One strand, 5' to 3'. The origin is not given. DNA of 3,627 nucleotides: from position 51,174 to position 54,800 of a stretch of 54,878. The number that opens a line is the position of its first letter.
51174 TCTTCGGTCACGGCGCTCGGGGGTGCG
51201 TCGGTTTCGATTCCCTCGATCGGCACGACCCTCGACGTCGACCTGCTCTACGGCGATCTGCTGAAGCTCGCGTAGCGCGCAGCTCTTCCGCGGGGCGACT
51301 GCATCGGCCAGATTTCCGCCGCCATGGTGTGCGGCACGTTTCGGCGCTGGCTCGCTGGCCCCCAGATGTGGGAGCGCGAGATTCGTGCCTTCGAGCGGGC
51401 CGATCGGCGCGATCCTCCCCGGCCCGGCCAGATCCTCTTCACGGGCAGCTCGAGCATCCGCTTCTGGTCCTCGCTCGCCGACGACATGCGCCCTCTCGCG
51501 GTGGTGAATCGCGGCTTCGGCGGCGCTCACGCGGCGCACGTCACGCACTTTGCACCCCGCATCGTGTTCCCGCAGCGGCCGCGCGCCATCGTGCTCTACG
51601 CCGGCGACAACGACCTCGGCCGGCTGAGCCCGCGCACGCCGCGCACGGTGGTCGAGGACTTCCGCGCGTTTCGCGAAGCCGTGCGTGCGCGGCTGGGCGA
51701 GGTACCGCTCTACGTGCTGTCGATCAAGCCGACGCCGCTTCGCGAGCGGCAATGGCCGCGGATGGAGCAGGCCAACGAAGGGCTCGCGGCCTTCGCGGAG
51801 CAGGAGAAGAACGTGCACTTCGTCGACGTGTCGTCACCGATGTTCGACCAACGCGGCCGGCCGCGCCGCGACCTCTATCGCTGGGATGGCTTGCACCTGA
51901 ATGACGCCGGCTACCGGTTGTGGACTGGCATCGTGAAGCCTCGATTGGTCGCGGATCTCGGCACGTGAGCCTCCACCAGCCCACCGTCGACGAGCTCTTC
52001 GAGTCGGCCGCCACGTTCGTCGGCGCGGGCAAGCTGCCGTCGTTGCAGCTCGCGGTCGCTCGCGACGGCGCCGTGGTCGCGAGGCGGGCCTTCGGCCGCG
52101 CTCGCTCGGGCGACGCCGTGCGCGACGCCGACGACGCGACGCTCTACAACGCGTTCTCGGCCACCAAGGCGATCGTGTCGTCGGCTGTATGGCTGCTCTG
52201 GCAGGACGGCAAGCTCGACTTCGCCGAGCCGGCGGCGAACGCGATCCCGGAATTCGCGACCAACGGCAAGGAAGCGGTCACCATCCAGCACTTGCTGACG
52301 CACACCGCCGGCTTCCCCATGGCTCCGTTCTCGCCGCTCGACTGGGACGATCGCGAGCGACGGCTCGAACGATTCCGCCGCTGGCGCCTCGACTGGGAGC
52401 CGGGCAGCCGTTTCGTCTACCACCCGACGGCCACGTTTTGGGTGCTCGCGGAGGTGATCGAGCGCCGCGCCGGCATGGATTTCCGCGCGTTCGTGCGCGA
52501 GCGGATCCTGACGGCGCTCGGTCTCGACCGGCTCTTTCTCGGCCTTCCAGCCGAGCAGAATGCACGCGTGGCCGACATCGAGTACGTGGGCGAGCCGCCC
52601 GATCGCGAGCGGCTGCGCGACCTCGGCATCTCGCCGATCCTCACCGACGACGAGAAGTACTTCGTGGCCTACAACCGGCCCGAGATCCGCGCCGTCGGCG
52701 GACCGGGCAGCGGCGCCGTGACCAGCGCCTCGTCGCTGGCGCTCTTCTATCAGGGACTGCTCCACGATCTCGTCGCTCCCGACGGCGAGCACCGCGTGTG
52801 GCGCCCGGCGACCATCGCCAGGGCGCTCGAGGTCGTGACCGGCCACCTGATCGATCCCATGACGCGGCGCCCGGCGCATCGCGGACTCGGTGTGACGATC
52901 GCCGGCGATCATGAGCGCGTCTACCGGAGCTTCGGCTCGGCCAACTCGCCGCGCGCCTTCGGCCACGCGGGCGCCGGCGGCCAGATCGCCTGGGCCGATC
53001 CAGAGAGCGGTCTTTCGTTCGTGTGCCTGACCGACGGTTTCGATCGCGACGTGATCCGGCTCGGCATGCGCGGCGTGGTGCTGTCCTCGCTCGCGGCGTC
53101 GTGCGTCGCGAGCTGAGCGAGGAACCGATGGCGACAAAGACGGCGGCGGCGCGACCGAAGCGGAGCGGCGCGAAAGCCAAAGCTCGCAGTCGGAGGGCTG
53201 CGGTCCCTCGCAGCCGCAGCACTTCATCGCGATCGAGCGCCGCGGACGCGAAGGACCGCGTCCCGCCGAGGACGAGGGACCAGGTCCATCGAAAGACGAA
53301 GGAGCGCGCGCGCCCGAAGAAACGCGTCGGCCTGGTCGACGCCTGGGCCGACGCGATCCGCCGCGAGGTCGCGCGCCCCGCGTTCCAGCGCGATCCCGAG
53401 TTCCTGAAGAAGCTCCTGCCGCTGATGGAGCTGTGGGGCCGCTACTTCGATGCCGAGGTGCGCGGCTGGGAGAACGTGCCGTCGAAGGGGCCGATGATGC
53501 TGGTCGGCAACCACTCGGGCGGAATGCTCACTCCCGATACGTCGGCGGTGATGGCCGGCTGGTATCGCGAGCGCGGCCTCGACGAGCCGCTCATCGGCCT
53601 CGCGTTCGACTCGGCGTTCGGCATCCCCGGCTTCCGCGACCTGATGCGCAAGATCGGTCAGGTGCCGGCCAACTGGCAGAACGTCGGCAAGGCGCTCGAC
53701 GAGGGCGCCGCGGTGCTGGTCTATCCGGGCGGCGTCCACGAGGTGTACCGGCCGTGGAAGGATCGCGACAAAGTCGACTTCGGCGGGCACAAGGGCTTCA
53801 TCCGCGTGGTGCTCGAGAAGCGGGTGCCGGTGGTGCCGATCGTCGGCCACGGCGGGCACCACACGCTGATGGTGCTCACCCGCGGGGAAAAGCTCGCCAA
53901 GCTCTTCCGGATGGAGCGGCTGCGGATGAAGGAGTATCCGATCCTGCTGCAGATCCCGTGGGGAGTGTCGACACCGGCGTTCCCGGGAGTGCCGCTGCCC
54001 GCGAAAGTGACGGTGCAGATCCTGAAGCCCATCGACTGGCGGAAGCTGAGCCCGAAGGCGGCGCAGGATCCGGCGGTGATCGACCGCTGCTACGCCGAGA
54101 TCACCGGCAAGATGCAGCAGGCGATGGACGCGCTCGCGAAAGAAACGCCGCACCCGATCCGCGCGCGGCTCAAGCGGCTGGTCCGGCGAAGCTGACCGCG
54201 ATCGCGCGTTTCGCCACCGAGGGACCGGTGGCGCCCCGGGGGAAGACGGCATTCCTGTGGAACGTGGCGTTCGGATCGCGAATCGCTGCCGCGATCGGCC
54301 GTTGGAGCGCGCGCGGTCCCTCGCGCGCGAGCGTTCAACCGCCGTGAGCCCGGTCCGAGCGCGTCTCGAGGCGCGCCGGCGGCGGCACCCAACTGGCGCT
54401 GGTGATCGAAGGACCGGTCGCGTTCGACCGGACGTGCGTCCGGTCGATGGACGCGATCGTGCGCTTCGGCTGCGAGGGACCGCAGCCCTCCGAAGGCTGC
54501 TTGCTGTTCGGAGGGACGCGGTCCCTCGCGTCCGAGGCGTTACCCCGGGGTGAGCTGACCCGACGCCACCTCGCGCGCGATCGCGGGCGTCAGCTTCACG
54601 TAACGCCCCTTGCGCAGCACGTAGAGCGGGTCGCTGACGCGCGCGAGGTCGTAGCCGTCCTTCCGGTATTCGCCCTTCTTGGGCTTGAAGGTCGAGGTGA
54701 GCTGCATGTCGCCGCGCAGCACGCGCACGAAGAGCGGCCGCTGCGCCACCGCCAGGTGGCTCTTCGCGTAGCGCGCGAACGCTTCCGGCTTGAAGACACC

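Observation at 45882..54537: Family of seven hairpins with invariant GTCCCT loop and covarying GC stems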

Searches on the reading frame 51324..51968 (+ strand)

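Call 10: search_protein_families(library=pfam, proteins=[window:51324-51968:+])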
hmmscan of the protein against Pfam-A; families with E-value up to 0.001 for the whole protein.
window:51324-51968:+ (214 aa): 2 families
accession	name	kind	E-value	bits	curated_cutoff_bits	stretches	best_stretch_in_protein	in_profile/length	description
PF13472.12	Lipase_GDSL_2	-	1.1e-18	68.8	32.9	1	48-199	22-178/178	GDSL-like Lipase/Acylhydrolase family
PF00657.28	Lipase_GDSL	-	7.1e-10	39.8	23.6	1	58-200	37-204/208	GDSL-like Lipase/Acylhydrolase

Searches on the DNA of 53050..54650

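Call 8: search_rna_families(source=window, start=53050, end=54650, threshold=evalue, max_evalue=10)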
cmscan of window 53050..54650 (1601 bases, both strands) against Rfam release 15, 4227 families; matches with E-value up to 10: 13.
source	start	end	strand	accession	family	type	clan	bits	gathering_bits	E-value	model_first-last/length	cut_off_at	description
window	53189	53270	-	RF03878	mir-B6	Gene; miRNA;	-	24.9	89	1.5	1-83/83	no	mir-B6 microRNA precursor family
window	53189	53270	+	RF03710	mir-1451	Gene; miRNA;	-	22.6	85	1.3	1-92/92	no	mir-1451 microRNA precursor family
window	53315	53360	-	RF04012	MIR7532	Gene; miRNA;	-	21.9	100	0.88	1-106/106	no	MIR7532 microRNA precursor family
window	54471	54530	-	RF03710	mir-1451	Gene; miRNA;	-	20.7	85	3.4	1-92/92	no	mir-1451 microRNA precursor family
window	53200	53259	-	RF03985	mir-9250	Gene; miRNA;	-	20.6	90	1.6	1-63/63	no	mir-9250 microRNA precursor family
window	53190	53269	+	RF04104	MIR918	Gene; miRNA;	-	18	268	2.3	1-265/265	no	MIR918 microRNA precursor family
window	53196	53263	-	RF03990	mir-4888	Gene; miRNA;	-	17.8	90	6.4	1-73/73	no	mir-4888 microRNA precursor family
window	53164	53218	-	RF02522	Virus_CITE_8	Cis-reg;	-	17.2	80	4.9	1-71/71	no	Pea enation mosaic virus-2 cap-independent translation element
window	54425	54446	+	RF03934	mir-m107-1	Gene; miRNA;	-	17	83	7.5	1-65/65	no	mir-m107-1 microRNA precursor family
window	54425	54446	-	RF03934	mir-m107-1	Gene; miRNA;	-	16.6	83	9.5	1-65/65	no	mir-m107-1 microRNA precursor family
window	54465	54535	-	RF00921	mir-665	Gene; miRNA;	-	16.3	52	8.1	1-72/72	no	mir-665 microRNA precursor family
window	53473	53577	-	RF02463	Ms_AS-1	Gene; sRNA;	-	15.5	37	4.8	1-98/98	no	Mycobacterium sRNA Ms_AS-1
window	53490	53517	+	RF01276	sR53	Gene; snRNA; snoRNA; CD-box;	-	12.5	49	6.9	1-60/60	no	Small nucleolar RNA sR53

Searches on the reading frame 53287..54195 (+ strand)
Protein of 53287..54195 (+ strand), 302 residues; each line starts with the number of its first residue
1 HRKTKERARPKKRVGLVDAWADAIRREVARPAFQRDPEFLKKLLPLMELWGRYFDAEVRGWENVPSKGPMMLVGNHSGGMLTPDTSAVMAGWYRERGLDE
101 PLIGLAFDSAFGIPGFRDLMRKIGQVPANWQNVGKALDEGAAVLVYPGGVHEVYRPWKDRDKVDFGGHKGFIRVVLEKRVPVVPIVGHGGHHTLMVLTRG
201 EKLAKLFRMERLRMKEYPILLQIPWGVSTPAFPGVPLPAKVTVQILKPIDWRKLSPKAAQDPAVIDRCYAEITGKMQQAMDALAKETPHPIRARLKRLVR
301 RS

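Call 10: search_protein_families(library=pfam, proteins=[window:53287-54195:+])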
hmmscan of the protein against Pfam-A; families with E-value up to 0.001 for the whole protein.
window:53287-54195:+ (302 aa): 2 families
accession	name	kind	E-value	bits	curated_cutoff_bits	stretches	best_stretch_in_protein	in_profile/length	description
PF01553.26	Acyltransferase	-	1.6e-11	44.6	23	1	57-186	3-130/132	Acyltransferase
PF03982.18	DAGAT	-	4.3e-07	29.6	22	1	102-266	101-268/297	Diacylglycerol acyltransferase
